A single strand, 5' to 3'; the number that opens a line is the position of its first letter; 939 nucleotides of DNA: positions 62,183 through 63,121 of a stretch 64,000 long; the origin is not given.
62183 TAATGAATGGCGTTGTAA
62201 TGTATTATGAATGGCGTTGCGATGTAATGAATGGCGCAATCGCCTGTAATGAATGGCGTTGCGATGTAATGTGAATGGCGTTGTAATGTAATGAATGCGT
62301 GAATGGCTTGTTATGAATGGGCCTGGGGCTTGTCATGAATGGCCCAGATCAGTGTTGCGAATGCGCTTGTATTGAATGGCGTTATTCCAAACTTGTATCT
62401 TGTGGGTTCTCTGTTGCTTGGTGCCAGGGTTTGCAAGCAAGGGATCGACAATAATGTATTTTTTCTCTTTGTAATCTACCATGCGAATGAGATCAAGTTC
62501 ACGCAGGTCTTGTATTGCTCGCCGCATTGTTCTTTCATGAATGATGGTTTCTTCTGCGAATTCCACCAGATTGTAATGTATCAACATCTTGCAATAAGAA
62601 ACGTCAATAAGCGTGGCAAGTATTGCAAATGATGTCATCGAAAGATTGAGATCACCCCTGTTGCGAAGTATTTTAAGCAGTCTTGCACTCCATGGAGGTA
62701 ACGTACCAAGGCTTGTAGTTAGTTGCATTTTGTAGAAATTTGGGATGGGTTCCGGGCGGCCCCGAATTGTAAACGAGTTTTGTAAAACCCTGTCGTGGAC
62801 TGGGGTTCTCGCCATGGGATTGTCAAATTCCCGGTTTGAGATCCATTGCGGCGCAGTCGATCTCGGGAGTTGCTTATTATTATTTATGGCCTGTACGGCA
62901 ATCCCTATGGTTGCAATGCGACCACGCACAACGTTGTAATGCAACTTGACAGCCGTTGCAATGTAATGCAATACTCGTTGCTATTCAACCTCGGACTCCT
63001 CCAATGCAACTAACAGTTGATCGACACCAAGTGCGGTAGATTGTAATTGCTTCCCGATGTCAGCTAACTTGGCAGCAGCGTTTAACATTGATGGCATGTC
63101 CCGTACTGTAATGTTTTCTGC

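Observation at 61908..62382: A 475-bp non-coding array of about 22 same-orientation iterons with a two-helical-turn period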

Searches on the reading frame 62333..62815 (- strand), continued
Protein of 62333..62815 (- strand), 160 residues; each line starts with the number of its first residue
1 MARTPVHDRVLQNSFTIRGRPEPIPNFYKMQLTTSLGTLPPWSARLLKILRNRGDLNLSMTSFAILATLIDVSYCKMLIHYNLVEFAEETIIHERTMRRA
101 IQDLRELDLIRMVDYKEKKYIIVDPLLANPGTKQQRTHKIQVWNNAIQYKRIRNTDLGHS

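Call 95: find_encoding_contigs(protein=P0040, flank=5000, max_places=3)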
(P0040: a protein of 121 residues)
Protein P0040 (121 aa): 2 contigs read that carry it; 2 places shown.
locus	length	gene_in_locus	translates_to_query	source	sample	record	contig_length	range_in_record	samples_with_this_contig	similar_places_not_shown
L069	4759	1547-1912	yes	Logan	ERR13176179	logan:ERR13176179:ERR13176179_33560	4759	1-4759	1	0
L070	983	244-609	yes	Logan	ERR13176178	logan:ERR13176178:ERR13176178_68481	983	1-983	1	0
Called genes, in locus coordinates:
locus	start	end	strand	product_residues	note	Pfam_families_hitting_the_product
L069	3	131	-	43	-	?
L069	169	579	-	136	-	-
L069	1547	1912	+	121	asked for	-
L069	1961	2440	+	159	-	-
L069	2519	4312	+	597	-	PF22530:Terminase-T7_RNaseH-like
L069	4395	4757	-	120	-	?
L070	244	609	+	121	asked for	-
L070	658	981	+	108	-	?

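Call 96: find_encoding_contigs(protein=P0038, flank=5000, max_places=2)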
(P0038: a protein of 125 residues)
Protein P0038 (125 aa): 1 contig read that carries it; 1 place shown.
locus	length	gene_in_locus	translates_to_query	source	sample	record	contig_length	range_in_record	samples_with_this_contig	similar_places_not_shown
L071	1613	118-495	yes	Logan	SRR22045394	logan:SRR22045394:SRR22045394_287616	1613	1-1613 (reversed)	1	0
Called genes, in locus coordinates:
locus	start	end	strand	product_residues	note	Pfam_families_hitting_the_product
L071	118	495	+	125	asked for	PF12802:MarR_2 (weak)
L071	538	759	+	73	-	-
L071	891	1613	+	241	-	?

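Call 97: find_encoding_contigs(protein=P0057, flank=5000, max_places=2)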
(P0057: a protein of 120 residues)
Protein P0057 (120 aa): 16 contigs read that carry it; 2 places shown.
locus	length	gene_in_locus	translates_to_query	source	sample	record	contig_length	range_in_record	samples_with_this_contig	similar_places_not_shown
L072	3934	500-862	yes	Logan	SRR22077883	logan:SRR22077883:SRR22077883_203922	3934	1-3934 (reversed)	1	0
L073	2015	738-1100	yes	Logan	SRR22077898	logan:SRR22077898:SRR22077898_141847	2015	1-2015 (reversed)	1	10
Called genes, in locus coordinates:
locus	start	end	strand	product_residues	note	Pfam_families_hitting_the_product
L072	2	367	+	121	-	?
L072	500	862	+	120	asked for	-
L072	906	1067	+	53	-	-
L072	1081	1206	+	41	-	-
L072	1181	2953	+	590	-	PF22530:Terminase-T7_RNaseH-like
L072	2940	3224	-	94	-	PF11123:DNA_Packaging_2 (weak)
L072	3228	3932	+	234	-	PF12385:Peptidase_C70 (weak), PF13529:Peptidase_C39_2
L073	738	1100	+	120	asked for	-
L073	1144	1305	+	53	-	-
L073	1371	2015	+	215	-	?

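Call 98: find_encoding_contigs(protein=P0101, flank=5000, max_places=2)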
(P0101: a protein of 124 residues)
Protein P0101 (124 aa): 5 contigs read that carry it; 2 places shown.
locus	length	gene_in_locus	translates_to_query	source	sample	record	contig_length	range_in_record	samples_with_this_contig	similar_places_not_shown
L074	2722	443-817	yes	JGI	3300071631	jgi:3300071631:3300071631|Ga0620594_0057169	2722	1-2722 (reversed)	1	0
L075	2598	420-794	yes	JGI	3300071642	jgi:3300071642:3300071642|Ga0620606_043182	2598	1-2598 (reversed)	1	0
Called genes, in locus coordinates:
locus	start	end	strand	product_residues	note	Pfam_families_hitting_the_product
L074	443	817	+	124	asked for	-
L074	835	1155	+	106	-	-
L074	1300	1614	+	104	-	-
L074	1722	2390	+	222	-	-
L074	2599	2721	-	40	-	?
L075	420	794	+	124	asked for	-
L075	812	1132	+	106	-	-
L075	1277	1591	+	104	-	-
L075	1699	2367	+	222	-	-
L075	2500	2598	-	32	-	?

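Call 100: find_encoding_contigs(protein=P0075, flank=5000, max_places=2)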
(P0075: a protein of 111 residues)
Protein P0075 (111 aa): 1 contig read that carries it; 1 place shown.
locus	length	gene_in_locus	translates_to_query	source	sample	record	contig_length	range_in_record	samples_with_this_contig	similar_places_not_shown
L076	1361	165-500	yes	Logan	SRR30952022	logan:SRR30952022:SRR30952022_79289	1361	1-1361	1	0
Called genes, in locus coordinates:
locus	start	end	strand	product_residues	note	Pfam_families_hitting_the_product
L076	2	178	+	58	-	?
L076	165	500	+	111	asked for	-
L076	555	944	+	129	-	-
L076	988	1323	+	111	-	-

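Call 101: find_encoding_contigs(protein=P0120, flank=5000, max_places=2)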
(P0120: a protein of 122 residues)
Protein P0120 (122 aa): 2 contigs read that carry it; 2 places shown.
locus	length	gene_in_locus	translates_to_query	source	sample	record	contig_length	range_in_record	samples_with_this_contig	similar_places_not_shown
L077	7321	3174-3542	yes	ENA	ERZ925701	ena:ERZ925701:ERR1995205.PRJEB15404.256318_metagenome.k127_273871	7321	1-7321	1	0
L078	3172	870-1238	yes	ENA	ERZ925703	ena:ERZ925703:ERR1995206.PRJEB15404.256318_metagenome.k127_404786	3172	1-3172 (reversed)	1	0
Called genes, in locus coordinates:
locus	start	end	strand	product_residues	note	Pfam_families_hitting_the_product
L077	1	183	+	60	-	?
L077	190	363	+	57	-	-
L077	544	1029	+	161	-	-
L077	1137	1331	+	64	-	-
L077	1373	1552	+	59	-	-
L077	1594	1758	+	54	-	-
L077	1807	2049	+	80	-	-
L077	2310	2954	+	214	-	-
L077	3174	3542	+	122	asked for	-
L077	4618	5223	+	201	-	-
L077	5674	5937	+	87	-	-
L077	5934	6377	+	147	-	-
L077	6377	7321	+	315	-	?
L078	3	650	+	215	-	?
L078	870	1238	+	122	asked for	-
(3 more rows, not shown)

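Call 102: find_encoding_contigs(protein=P0150, flank=5000, max_places=2)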
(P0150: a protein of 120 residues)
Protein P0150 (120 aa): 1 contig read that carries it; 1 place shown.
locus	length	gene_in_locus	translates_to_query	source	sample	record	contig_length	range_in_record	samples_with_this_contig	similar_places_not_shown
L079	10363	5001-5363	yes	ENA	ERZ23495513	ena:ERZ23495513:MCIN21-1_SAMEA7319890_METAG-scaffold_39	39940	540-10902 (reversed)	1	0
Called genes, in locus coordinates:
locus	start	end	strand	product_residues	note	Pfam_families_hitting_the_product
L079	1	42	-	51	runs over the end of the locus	-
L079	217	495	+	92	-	-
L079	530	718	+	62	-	-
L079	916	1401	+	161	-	-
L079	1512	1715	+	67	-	-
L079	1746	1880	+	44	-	-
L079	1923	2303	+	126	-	-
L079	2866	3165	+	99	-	-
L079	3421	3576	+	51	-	-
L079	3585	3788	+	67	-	-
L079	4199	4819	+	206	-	-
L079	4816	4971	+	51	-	-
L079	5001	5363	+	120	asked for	PF05732:RepL (weak)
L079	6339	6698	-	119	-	-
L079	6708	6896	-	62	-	-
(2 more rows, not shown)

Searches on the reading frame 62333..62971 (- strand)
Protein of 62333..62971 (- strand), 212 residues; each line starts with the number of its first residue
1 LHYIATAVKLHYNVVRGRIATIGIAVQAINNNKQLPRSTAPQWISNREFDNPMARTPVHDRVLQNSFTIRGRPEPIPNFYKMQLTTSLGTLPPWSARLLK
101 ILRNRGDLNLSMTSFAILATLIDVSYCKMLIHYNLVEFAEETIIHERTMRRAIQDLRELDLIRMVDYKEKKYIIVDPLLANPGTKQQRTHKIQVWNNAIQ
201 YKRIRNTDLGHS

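Call 9: search_protein_families(library=pfam, proteins=[window:62333-62971:-], max_evalue=0.1)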
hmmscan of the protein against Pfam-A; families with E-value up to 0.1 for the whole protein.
window:62333-62971:- (212 aa): 1 family
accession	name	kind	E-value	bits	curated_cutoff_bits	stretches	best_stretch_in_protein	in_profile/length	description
PF13730.12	HTH_36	-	0.01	16.1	25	1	109-162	2-55/55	Helix-turn-helix domain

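Call 10: search_protein_families(library=phrogs, proteins=[window:62333-62971:-], max_evalue=0.1)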
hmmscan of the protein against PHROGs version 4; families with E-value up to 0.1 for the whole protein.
window:62333-62971:- (212 aa): 2 families
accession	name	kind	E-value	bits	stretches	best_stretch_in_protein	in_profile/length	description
phrog_186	-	DNA, RNA and nucleotide metabolism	0.016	15.9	1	108-197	38-109/308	DnaD-like helicase loader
phrog_678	-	DNA, RNA and nucleotide metabolism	0.027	15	1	137-174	90-127/346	replication initiation O-like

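Call 16: find_homologous_proteins(query=window:62333-62971:-, max_evalue=0.001)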
Query window:62333-62971:- (212 aa): 1 proteins with E <= 0.001 among 153 candidates.
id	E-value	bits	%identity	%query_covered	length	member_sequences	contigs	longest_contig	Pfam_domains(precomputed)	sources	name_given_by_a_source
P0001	1.7e-137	473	100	100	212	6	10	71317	-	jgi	jgi:hypothetical protein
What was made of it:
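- Tried and rejected: wHTH against 5.8 billion proteins: only itself (call 16).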

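Call 17: find_encoding_contigs(protein=P0001, flank=10000, max_places=10)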
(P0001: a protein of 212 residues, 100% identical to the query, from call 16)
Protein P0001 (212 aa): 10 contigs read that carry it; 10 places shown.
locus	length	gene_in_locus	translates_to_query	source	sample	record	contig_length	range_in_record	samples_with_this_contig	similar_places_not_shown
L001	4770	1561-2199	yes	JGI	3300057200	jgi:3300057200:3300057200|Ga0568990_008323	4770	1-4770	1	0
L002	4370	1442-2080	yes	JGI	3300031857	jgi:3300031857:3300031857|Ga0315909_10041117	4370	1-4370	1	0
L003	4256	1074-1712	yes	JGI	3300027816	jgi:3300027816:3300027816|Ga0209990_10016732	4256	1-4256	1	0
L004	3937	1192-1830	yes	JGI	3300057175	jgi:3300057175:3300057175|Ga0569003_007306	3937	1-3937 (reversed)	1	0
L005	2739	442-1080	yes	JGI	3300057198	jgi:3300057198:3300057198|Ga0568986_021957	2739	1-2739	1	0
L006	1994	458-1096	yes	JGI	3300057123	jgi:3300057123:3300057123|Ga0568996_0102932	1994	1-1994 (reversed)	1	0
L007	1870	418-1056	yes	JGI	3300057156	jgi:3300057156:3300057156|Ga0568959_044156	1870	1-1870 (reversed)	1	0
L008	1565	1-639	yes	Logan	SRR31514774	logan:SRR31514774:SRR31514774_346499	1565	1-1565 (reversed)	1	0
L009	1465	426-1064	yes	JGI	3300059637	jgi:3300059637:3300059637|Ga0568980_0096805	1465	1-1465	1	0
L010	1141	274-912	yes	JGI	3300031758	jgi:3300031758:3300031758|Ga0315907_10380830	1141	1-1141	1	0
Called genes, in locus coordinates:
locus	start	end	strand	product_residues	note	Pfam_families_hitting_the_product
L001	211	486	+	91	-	-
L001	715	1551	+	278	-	-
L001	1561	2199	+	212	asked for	-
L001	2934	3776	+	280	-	-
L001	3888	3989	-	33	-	-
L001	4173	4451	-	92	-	-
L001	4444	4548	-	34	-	-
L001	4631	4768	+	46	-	?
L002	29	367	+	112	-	-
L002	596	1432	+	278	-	-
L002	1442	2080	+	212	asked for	-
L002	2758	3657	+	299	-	-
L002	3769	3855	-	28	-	-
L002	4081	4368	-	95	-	?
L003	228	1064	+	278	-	-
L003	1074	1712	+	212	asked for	-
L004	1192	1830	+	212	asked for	-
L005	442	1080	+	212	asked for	-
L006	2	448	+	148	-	?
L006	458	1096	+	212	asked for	-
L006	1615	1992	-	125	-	?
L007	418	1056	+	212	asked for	-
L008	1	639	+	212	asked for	?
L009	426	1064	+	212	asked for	-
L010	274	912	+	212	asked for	-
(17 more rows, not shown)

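Call 18: list_cluster_members(proteins=[P0001])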
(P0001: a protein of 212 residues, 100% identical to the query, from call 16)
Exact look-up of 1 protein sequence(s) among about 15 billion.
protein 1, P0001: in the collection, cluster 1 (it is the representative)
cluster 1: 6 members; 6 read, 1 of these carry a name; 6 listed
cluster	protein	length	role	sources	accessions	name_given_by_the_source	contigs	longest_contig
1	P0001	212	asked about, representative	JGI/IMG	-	hypothetical protein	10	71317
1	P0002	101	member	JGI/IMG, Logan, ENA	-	-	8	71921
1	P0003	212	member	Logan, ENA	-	-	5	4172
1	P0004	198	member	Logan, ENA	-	-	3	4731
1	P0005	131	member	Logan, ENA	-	-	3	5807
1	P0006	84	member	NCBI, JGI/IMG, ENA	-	-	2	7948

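Call 21: find_encoding_contigs(protein=P0003, flank=6000, max_places=6)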
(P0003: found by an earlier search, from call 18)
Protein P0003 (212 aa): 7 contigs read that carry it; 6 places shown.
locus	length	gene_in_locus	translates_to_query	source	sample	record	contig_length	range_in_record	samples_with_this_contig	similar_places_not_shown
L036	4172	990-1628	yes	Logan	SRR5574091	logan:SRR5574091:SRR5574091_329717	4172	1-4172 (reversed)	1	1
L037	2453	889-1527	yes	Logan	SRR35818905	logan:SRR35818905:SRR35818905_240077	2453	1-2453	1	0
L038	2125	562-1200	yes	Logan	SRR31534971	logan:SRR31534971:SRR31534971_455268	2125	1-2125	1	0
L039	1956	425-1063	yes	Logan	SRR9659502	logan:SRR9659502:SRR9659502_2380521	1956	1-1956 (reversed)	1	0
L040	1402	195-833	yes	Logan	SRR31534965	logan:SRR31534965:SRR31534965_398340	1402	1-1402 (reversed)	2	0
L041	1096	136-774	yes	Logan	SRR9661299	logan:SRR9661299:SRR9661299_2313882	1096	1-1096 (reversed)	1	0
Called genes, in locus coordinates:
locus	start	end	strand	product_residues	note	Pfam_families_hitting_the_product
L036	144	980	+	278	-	-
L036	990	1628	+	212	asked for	-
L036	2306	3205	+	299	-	-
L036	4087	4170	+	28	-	?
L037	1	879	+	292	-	?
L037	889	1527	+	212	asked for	-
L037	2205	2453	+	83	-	?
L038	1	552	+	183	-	?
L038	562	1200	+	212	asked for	-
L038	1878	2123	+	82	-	?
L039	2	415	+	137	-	?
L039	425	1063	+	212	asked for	-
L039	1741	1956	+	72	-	?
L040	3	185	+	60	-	?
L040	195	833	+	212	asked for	-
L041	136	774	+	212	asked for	-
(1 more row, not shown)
